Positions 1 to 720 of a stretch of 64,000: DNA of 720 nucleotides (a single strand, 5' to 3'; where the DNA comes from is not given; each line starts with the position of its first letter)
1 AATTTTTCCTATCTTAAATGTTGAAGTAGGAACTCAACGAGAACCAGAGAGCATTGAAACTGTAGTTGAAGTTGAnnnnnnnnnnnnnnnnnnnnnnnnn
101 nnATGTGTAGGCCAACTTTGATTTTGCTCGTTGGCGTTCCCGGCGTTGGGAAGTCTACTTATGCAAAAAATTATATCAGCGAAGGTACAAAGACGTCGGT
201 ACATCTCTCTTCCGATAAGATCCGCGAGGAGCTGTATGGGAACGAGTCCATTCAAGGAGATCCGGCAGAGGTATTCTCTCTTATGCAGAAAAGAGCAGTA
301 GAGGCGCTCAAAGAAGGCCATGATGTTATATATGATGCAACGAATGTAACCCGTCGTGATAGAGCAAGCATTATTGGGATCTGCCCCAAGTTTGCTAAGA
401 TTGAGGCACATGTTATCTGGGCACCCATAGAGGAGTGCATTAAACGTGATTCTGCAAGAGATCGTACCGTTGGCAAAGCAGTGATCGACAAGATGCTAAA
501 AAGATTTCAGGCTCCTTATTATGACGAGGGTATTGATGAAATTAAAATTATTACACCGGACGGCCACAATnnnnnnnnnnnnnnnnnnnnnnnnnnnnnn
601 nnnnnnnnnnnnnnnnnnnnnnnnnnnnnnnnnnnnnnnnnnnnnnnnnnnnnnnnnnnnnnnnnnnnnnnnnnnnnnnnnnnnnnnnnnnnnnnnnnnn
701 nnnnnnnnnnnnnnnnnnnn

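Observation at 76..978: P-loop kinase fused to an HD phosphohydrolase, heading an RNA-centric gene block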

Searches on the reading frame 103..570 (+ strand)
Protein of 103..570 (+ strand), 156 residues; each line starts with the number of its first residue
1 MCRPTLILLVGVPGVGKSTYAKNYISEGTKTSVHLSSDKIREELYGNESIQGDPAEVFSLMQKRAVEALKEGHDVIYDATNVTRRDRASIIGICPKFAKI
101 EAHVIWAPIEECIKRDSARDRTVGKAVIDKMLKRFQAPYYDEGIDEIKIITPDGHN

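Call 68: search_solved_structures(query=window:103-570:+, max_evalue=0.01, show_alignments=5)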
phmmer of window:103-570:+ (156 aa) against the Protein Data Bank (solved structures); distinct sequences matched with E-value up to 0.01: 11.
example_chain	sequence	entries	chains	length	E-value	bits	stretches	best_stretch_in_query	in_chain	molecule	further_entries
4xrp_A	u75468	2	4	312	2.5e-11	46.8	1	4-134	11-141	Pnkp1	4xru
3adb_A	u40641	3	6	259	3.5e-10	43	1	6-141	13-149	L-seryl-tRNA(Sec) kinase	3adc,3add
3a4l_A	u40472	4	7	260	3.7e-10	43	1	5-141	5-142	L-seryl-tRNA(Sec) kinase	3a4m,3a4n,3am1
4jst_A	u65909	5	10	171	1.3e-06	31.4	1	5-134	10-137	Metallophosphoesterase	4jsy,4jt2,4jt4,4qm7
4gp6_A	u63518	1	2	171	1.7e-06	31.1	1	5-135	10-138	Metallophosphoesterase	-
4gp7_A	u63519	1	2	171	3.5e-06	30.1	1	5-134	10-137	Metallophosphoesterase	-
4mde_A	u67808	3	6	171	7.6e-06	29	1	5-134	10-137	Metallophosphoesterase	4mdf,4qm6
1k6m_A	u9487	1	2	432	0.00099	22.1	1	4-97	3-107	6-phosphofructo-2-kinase/fructose-2,6-biphosphatase 2-phosphatase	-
9d8a_A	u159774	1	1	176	0.0013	21.7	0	6-148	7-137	Rhizopus azygosporus Kinase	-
1ly1_A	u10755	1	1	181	0.0025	20.8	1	6-128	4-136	polynucleotide kinase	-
2bdt_A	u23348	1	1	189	0.0067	19.4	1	6-142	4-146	BH3686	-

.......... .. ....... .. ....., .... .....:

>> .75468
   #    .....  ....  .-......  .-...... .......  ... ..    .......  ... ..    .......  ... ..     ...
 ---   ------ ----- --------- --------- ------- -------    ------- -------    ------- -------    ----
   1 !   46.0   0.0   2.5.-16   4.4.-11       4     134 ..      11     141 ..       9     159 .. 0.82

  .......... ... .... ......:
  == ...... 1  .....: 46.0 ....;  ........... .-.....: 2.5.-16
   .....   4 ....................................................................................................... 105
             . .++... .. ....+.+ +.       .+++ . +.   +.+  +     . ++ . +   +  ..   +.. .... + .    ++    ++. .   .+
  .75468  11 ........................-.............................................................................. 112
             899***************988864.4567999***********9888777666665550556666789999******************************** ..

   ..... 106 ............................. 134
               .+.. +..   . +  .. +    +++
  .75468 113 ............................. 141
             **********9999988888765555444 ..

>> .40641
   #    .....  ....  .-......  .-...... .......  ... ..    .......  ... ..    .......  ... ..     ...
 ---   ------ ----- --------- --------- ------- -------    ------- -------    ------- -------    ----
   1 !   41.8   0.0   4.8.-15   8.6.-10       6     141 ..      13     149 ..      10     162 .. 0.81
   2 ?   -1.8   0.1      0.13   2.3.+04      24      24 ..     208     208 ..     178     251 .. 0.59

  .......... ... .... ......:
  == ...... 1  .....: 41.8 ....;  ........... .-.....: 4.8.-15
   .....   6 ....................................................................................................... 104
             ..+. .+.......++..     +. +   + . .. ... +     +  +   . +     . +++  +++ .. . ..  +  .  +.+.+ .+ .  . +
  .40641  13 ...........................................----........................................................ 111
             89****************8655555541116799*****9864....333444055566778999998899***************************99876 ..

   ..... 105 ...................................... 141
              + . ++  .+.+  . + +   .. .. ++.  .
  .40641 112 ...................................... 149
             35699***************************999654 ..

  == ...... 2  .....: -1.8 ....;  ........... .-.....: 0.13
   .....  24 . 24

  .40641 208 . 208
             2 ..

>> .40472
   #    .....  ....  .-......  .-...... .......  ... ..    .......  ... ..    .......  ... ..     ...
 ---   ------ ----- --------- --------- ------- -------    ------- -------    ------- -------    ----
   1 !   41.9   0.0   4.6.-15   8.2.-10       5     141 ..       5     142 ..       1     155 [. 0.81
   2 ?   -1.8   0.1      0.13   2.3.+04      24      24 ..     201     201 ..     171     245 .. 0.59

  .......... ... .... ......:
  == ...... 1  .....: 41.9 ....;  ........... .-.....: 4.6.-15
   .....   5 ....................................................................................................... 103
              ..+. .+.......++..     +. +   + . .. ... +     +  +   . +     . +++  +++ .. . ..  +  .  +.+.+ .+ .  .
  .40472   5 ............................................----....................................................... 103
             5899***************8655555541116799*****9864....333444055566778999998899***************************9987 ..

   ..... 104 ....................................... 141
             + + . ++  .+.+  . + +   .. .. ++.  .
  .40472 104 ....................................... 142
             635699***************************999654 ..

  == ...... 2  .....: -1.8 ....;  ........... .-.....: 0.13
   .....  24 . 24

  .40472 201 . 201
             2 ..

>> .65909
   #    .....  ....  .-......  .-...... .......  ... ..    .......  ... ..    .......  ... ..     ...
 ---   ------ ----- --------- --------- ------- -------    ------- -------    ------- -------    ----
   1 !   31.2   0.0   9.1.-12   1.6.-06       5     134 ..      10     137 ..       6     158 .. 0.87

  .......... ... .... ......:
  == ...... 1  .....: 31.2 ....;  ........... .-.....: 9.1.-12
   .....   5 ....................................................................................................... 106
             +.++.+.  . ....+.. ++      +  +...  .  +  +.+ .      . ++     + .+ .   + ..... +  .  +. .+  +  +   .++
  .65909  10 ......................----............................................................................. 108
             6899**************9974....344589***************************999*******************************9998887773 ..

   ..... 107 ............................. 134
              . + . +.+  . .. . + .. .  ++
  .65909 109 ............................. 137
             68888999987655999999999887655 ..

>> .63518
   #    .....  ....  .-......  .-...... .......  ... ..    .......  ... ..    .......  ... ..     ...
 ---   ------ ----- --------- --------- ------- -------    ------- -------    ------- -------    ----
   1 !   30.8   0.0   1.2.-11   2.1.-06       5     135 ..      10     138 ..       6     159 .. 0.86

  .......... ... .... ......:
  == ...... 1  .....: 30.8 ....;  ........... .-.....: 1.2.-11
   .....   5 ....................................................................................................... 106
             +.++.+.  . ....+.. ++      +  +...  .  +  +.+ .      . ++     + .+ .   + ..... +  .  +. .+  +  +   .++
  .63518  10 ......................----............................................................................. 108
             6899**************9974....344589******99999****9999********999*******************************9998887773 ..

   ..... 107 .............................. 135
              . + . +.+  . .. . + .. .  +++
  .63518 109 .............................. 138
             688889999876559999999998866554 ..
